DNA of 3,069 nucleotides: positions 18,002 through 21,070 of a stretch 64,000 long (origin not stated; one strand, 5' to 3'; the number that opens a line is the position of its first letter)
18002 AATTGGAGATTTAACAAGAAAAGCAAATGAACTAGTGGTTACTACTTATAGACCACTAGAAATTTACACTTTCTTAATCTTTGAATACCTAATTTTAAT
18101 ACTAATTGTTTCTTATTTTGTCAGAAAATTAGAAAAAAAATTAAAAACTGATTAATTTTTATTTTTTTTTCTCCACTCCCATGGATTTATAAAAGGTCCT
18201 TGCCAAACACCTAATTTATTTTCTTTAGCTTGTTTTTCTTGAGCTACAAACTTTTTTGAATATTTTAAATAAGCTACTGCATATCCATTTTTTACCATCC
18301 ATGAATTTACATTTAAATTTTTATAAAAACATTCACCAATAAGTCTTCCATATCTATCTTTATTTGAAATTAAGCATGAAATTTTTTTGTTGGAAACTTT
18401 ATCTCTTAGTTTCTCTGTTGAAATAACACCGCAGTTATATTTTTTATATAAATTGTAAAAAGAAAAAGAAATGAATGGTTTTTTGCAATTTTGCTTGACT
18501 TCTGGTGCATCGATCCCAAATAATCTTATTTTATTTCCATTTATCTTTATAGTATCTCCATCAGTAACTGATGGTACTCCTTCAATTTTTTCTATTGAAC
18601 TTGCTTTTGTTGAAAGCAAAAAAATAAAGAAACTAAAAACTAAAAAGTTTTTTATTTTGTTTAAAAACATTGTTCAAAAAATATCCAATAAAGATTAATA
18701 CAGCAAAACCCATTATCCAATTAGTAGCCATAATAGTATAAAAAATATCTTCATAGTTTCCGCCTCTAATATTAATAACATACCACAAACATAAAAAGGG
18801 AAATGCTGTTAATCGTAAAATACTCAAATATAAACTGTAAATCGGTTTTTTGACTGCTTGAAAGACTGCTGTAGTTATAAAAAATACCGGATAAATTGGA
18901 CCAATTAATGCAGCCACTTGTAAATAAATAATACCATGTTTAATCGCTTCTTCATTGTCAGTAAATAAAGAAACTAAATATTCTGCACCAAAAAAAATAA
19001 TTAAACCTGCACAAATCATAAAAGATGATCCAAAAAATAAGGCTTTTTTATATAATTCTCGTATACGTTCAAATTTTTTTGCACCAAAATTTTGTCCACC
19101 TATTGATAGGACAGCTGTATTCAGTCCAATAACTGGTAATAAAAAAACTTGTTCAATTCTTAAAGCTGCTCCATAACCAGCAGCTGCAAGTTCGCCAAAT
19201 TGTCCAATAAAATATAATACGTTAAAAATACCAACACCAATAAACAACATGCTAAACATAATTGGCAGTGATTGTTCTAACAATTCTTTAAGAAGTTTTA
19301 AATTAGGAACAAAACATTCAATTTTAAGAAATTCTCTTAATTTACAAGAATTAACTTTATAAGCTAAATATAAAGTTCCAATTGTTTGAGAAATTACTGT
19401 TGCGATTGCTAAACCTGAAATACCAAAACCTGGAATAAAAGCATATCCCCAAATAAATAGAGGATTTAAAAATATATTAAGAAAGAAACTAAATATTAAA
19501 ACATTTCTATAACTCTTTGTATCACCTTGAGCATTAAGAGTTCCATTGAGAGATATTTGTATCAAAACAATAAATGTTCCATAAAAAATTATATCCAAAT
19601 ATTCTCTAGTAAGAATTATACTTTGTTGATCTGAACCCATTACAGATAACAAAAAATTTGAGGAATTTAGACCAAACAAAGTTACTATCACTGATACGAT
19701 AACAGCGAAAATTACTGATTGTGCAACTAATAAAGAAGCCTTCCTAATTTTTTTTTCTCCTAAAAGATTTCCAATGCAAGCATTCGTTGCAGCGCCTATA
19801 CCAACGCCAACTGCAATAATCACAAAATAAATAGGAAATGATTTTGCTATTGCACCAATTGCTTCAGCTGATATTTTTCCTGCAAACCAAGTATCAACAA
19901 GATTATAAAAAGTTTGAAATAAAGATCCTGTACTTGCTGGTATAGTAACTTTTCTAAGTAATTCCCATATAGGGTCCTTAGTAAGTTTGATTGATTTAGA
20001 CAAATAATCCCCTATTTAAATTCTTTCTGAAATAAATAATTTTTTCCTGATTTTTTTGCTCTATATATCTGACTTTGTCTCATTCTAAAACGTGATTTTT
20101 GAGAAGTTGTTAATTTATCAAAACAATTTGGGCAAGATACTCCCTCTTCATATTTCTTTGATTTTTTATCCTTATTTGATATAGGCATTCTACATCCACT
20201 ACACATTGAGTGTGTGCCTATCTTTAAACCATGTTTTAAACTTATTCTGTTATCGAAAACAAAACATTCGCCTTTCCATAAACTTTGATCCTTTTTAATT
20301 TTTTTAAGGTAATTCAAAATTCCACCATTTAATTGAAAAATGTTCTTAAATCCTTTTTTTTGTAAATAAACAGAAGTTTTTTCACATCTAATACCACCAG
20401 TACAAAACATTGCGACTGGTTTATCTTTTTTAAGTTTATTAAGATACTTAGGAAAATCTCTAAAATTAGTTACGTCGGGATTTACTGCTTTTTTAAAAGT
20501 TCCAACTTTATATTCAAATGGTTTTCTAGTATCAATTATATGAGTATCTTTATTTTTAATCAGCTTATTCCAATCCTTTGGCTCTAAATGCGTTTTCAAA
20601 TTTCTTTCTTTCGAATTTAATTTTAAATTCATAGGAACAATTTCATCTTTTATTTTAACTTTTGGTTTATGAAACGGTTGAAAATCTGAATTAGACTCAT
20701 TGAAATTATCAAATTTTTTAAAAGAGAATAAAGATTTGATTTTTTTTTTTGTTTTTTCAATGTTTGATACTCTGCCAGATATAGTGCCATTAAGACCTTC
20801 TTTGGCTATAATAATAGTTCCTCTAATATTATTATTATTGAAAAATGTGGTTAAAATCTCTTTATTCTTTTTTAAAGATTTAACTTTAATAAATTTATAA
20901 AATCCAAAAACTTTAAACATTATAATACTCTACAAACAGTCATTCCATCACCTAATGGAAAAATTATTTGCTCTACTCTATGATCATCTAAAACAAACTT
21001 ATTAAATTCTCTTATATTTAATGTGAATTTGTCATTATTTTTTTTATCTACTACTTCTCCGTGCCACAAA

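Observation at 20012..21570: O-methyltransferase translationally coupled to trhO: candidate two-gene 5-methoxyuridine (mo5U34) tRNA pathway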

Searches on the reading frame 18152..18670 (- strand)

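Call 63: search_protein_families(library=pfam, proteins=[window:18152-18670:-], max_evalue=0.0001)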
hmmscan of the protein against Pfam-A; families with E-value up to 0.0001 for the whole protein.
window:18152-18670:- (172 aa): 1 family
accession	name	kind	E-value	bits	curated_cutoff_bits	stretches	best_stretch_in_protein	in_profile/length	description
PF00565.23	SNase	-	7.1e-19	68.7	21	1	47-157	1-106/107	Staphylococcal nuclease homologue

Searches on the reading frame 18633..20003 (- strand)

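Call 63: search_protein_families(library=pfam, proteins=[window:18633-20003:-], max_evalue=0.0001)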
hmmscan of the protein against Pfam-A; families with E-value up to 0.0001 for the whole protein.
window:18633-20003:- (456 aa): 1 family
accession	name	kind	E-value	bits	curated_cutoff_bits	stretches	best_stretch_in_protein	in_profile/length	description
PF01554.23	MatE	-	8.6e-56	188.5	24.9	2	22-182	1-161/161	MatE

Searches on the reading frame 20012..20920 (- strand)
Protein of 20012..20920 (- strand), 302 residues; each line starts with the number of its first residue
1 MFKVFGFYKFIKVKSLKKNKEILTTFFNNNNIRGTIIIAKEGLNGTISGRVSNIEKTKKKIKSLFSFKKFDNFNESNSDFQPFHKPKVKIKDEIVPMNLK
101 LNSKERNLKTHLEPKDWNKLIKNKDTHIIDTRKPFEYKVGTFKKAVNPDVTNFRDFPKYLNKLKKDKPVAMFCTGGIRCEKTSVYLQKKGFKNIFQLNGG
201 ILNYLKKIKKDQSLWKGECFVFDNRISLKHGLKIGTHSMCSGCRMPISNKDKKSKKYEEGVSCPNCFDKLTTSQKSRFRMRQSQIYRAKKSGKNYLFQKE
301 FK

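Call 3: search_protein_families(library=pfam, proteins=[window:20012-20920:-], max_evalue=0.01)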
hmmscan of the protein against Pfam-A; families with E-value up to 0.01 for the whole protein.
window:20012-20920:- (302 aa): 3 families
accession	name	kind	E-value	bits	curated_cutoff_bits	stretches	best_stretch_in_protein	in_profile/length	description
PF17773.7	UPF0176_N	-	2.4e-22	79.6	26.2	1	3-94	2-92/92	UPF0176 acylphosphatase like domain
PF00581.25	Rhodanese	-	9.9e-13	48.9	22.2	1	114-205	2-100/102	Rhodanese-like domain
PF12368.13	Rhodanese_C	-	0.00016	22.4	26.9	1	216-271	1-58/66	Rhodanase C-terminal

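Call 4: search_protein_families(library=ncbifam, proteins=[window:20012-20920:-], max_evalue=0.01)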
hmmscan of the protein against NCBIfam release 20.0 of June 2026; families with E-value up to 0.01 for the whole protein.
window:20012-20920:- (302 aa): 12 families
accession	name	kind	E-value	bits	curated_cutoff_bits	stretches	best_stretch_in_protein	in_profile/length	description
NF001133.1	PRK00142.1-1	equivalog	1.1e-83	280.3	170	1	4-230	1-229/229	oxygen-dependent tRNA uridine(34) hydroxylase TrhO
NF003703.0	PRK05320.1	equivalog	6.6e-57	193.3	331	1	7-269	8-276/280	sulfurtransferase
NF002397.0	PRK01415.1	equivalog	7.1e-52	176.6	280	1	8-232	11-237/247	hypothetical protein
NF045521.1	rhoda_near_glyco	subfamily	1e-14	54.6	145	1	120-207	25-111/144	rhodanese homology domain-containing protein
NF005902.0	PRK07878.1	equivalog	2.2e-09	36.7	647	1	114-212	291-389/392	adenylyltransferase/sulfurtransferase MoeZ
NF001195.0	PRK00162.1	equivalog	9.3e-09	35.6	102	1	111-209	6-101/108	thiosulfate sulfurtransferase GlpE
NF006444.0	PRK08762.1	equivalog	2.3e-06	26.5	449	1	106-204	11-107/387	molybdopterin-synthase adenylyltransferase MoeB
NF041203.1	rhodanese_LYCAU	equivalog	8.3e-06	25.5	115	1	111-203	22-115/126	rhodanese-related (seleno)protein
NF008750.0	PRK11784.1-2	equivalog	5.2e-05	22.5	241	0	156-209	76-130/346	tRNA 2-selenouridine(34) synthase MnmH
TIGR04271.1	ThiI_C_thiazole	equivalog_domain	0.0011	19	70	1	119-194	21-96/101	thiazole biosynthesis protein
NF008751.0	PRK11784.1-3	equivalog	0.0044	16.3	361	0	115-149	8-41/367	tRNA 2-selenouridine(34) synthase MnmH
TIGR03167.1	tRNA_sel_U_synt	equivalog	0.0078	15.6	219.75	0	125-150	2-27/311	tRNA 2-selenouridine(34) synthase MnmH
